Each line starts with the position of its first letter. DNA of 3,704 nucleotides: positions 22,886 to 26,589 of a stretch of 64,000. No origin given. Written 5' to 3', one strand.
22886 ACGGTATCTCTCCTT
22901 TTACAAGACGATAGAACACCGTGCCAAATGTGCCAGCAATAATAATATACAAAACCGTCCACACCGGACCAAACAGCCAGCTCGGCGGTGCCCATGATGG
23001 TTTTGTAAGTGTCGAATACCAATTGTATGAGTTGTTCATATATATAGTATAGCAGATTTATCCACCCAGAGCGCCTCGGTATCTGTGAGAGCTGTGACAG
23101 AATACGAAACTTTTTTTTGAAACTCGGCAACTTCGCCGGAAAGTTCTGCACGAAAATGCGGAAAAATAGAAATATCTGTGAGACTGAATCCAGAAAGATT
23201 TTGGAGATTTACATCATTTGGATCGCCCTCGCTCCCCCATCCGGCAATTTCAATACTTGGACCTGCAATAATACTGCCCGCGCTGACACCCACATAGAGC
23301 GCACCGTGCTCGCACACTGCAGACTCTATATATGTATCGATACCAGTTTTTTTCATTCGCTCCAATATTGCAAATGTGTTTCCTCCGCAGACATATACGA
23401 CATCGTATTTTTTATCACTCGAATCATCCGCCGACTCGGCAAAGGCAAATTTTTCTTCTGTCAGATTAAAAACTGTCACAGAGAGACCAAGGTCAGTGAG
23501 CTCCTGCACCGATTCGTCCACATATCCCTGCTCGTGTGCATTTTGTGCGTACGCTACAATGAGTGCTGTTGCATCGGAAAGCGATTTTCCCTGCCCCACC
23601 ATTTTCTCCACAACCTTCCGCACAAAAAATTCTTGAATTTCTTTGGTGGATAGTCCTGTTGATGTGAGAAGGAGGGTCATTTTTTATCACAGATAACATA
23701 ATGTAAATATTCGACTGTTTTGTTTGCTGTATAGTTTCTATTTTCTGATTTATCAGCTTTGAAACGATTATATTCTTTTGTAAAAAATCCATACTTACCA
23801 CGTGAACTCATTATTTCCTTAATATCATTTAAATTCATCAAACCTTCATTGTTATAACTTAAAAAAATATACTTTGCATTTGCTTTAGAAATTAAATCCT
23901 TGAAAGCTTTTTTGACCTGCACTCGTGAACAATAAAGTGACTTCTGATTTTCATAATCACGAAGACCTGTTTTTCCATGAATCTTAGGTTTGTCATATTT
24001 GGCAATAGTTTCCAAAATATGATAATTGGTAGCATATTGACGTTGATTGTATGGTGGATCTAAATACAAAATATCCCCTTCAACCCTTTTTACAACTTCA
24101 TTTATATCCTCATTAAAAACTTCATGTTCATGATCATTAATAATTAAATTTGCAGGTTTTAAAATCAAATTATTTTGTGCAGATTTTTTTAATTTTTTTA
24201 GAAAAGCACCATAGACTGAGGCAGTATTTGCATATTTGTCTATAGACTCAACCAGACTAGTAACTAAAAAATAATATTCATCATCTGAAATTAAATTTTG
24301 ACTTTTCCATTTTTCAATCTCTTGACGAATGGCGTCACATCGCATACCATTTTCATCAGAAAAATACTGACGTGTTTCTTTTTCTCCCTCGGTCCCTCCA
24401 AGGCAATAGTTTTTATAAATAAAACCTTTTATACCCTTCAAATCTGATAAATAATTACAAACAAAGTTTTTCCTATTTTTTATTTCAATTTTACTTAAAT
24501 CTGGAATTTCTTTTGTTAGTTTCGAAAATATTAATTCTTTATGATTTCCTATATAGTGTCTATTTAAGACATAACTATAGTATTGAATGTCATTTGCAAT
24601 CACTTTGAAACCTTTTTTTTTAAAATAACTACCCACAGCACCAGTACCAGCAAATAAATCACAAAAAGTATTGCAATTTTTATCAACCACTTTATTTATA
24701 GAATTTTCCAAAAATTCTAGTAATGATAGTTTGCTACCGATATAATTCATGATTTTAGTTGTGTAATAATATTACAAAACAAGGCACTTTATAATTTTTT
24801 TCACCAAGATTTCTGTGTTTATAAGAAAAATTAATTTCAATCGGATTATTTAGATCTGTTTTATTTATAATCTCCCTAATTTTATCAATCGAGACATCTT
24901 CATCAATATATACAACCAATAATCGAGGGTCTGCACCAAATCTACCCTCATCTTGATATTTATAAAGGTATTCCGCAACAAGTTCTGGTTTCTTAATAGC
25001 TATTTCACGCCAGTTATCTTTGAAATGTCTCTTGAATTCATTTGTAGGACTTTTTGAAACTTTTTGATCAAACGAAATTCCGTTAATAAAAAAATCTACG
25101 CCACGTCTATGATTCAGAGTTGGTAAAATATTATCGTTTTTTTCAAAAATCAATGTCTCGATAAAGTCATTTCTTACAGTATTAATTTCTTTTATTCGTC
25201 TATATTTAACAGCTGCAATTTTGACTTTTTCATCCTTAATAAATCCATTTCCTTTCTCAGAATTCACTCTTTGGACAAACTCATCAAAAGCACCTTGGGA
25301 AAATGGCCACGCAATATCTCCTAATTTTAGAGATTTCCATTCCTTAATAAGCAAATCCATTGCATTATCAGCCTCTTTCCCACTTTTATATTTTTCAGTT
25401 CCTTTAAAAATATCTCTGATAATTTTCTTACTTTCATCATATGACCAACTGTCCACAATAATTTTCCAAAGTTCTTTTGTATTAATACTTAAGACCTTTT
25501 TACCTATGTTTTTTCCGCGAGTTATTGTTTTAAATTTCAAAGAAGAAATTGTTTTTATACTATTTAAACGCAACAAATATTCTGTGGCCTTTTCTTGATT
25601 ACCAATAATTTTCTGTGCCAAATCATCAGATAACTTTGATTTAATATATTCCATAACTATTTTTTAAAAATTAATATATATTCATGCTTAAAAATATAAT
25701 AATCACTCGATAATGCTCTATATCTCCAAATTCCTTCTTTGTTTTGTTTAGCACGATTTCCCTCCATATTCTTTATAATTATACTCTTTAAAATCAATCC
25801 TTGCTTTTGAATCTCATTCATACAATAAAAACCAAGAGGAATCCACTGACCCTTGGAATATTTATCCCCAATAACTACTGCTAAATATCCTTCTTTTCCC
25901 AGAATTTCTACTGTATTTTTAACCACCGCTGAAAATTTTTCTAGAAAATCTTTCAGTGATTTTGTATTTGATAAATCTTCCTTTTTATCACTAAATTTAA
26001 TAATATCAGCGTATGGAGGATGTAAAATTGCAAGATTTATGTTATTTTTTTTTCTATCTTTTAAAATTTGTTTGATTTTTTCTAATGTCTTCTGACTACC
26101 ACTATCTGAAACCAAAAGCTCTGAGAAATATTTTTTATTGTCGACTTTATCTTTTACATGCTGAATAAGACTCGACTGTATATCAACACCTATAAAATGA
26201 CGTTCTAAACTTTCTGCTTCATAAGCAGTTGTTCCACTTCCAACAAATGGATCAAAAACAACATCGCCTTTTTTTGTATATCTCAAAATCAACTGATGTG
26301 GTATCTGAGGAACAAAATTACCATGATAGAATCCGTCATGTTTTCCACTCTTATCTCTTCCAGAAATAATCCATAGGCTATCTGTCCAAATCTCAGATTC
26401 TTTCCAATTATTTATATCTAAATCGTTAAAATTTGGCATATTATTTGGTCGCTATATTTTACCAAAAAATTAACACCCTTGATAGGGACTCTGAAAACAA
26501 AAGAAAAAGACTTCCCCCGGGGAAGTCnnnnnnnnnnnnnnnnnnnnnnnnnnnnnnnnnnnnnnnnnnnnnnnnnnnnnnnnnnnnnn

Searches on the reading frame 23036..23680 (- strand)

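Call 3: search_protein_families(library=pfam, proteins=[window:23036-23680:-], max_evalue=0.01)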
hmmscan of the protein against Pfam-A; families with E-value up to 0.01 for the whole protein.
window:23036-23680:- (214 aa): 1 family
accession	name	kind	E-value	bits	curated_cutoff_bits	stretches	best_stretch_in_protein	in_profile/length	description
PF03575.23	Peptidase_S51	-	6.5e-27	95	23.9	1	3-211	1-203/206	Peptidase family S51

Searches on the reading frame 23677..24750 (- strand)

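Call 3: search_protein_families(library=pfam, proteins=[window:23677-24750:-], max_evalue=0.01)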
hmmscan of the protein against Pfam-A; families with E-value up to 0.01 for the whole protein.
window:23677-24750:- (357 aa): 2 families
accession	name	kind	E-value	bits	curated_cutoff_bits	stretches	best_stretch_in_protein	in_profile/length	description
PF02086.21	MethyltransfD12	-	1e-50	173.3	22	1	3-309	1-249/253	D12 class N6 adenine-specific DNA methyltransferase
PF03602.21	Cons_hypoth95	-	0.00026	21.2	24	0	204-247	89-137/182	Conserved hypothetical protein 95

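Call 4: search_protein_families(library=ncbifam, proteins=[window:23677-24750:-], max_evalue=0.01)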
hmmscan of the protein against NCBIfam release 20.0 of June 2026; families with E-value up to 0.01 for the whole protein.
window:23677-24750:- (357 aa): 3 families
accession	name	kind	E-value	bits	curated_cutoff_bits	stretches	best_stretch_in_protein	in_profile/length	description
TIGR00571.1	dam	subfamily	6.5e-06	26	114.85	1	3-57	7-55/267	Dam family site-specific DNA-(adenine-N6)-methyltransferase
TIGR00537.1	hemK_rel_arch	hypoth_equivalog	0.00067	19.4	87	0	23-74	17-69/179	HemK2/MTQ2 family protein methyltransferase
TIGR00095.1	TIGR00095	equivalog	0.0033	17.1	117.5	0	221-248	121-148/194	16S rRNA (guanine(966)-N(2))-methyltransferase RsmD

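Call 5: search_protein_families(library=padloc, proteins=[window:23677-24750:-], max_evalue=0.01)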
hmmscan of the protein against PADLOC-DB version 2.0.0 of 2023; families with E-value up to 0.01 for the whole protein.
window:23677-24750:- (357 aa): 11 families
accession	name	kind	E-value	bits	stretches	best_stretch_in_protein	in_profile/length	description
PDLC03257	MTase_II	-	9.6e-112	371.6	1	1-353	13-340/343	Type II methyltransferase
PDLC03287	MTase_II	-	1.2e-90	303.2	1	1-352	1-336/646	Type II methyltransferase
PDLC03298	MTase_II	-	2.4e-62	209.1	1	2-331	3-306/362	Type II methyltransferase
PDLC03720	oMTase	-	4.8e-49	165.8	1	2-352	5-322/326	orphan methyltransferase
PDLC03373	MTase_II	-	5.7e-49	165.3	1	2-340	10-328/339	Type II methyltransferase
PDLC03345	MTase_II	-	2.7e-46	156.1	1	2-352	24-393/581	Type II methyltransferase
PDLC03292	MTase_II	-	1.5e-44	150.3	1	2-339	82-397/722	Type II methyltransferase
PDLC03372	MTase_II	-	5.7e-26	89.9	1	127-338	34-246/259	Type II methyltransferase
PDLC03342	MTase_II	-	7.1e-24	82.6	1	2-320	26-342/383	Type II methyltransferase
PDLC03385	MTase_II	-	8.8e-15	52.9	2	200-321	193-306/336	Type II methyltransferase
PDLC03261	MTase_II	-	2.3e-11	40.7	1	3-317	313-606/643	Type II methyltransferase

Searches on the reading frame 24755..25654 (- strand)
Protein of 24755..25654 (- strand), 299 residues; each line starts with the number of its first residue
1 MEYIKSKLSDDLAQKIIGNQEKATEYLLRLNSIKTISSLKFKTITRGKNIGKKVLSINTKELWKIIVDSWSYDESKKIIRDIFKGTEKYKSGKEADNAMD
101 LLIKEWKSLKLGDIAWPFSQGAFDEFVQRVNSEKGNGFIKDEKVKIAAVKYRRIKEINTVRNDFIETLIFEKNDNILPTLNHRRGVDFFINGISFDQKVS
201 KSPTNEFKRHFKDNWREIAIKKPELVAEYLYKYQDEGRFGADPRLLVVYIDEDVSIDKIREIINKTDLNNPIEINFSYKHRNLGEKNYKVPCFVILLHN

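Call 3: search_protein_families(library=pfam, proteins=[window:24755-25654:-], max_evalue=0.01)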
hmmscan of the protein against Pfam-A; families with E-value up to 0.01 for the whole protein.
window:24755-25654:- (299 aa): 0 families

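Call 4: search_protein_families(library=ncbifam, proteins=[window:24755-25654:-], max_evalue=0.01)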
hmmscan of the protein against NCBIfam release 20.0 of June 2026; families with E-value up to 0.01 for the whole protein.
window:24755-25654:- (299 aa): 0 families

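Call 5: search_protein_families(library=padloc, proteins=[window:24755-25654:-], max_evalue=0.01)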
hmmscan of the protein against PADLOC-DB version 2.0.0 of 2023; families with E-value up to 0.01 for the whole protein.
window:24755-25654:- (299 aa): 0 families

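Call 64: search_solved_structures(query=window:24755-25654:-, max_evalue=1)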
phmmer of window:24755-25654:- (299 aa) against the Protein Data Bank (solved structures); distinct sequences matched with E-value up to 1: 0.

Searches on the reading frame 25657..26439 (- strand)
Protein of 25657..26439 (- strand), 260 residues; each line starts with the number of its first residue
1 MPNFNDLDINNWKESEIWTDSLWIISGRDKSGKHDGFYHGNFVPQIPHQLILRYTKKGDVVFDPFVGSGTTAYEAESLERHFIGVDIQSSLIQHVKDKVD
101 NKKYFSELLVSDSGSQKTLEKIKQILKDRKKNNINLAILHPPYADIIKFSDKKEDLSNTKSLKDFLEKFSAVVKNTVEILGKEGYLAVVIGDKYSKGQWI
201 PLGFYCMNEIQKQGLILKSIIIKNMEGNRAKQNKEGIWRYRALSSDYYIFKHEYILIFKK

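Call 3: search_protein_families(library=pfam, proteins=[window:25657-26439:-], max_evalue=0.01)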
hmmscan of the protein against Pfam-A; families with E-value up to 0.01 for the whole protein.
window:25657-26439:- (260 aa): 5 families
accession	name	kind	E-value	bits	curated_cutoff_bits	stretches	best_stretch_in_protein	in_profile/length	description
PF01555.25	N6_N4_Mtase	-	6.2e-28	98.7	26.7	2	12-95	133-219/221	DNA methylase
PF02086.21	MethyltransfD12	-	1.1e-05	25.7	22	1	47-125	17-76/253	D12 class N6 adenine-specific DNA methyltransferase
PF03602.21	Cons_hypoth95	-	0.00038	20.6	24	1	57-163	41-143/182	Conserved hypothetical protein 95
PF01170.24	UPF0020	-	0.0023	18.1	22.3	1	55-104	26-74/197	RMKL-like, methyltransferase domain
PF13847.12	Methyltransf_31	-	0.0072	16.5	27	0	56-104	2-53/145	Methyltransferase domain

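Call 4: search_protein_families(library=ncbifam, proteins=[window:25657-26439:-], max_evalue=0.01)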
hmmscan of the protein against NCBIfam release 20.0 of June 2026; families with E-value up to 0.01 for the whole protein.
window:25657-26439:- (260 aa): 7 families
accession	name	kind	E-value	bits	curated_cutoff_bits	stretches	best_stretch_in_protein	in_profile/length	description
NF050803.1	DnaMtaseCcrMCaul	equivalog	2.7e-12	46.3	830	1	46-119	194-267/350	adenine-specific DNA-methyltransferase CcrM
NF008572.0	PRK11524.1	equivalog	2.3e-10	40.1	292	1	49-120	206-277/294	adenine-specific DNA-methyltransferase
TIGR01177.1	TIGR01177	hypoth_equivalog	2.4e-05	23.8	316.55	1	55-175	180-286/330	TIGR01177 family methyltransferase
NF010253.0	PRK13699.1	subfamily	7.3e-05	22.5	244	1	49-89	155-195/226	DNA methyltransferase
NF053511.1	tRNA_U34_MnmM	equivalog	0.00011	21.8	135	1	45-124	5-87/183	tRNA 5-(aminomethyl)-2-thiouridylate-methyltransferase MnmM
NF000256.1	MsrSA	exception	0.0054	15.3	1100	1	89-174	373-460/488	ABC-F type ribosomal protection protein Msr(A)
NF040538.1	methyl_ArsM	equivalog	0.0099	15.1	500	0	53-162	57-166/356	arsinothricin biosynthesis methyltransferase ArsM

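Call 5: search_protein_families(library=padloc, proteins=[window:25657-26439:-], max_evalue=0.01)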
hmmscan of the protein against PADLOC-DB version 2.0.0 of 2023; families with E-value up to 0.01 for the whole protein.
window:25657-26439:- (260 aa): 66 families (the best 25 are shown)
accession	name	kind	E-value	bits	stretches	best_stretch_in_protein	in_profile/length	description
PDLC03351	MTase_II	-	1.7e-95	318.2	1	4-260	92-347/348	Type II methyltransferase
PDLC03376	MTase_II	-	4.8e-39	132.7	1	16-260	15-249/249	Type II methyltransferase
PDLC03353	MTase_II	-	2.2e-33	113.9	2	7-102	163-251/260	Type II methyltransferase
PDLC03350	MTase_II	-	4.7e-27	93.2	2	14-102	213-298/312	Type II methyltransferase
PDLC03387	MTase_II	-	2.8e-23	80.5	2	23-100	203-276/289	Type II methyltransferase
PDLC03239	MTase_II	-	2.3e-20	70.7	2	38-107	71-144/442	Type II methyltransferase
PDLC03371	MTase_II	-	2e-17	61.6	1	14-101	167-254/260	Type II methyltransferase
PDLC03299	MTase_II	-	2.3e-15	54.9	2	49-123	207-282/296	Type II methyltransferase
PDLC03260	MTase_II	-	2.8e-15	54.1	1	10-101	224-309/349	Type II methyltransferase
PDLC03283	MTase_II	-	1.3e-14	52.3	1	12-111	181-283/352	Type II methyltransferase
PDLC03325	MTase_II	-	3e-14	50.6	1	18-89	52-123/426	Type II methyltransferase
PDLC03216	MTase_II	-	4.1e-14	50.3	1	44-122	199-278/364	Type II methyltransferase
PDLC03259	MTase_II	-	1.9e-12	44.8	1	21-101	182-257/423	Type II methyltransferase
PDLC03363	MTase_II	-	5.6e-12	43.6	1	48-166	67-181/294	Type II methyltransferase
PDLC03738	oMTase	-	6.6e-12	42.8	1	48-117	214-283/376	orphan methyltransferase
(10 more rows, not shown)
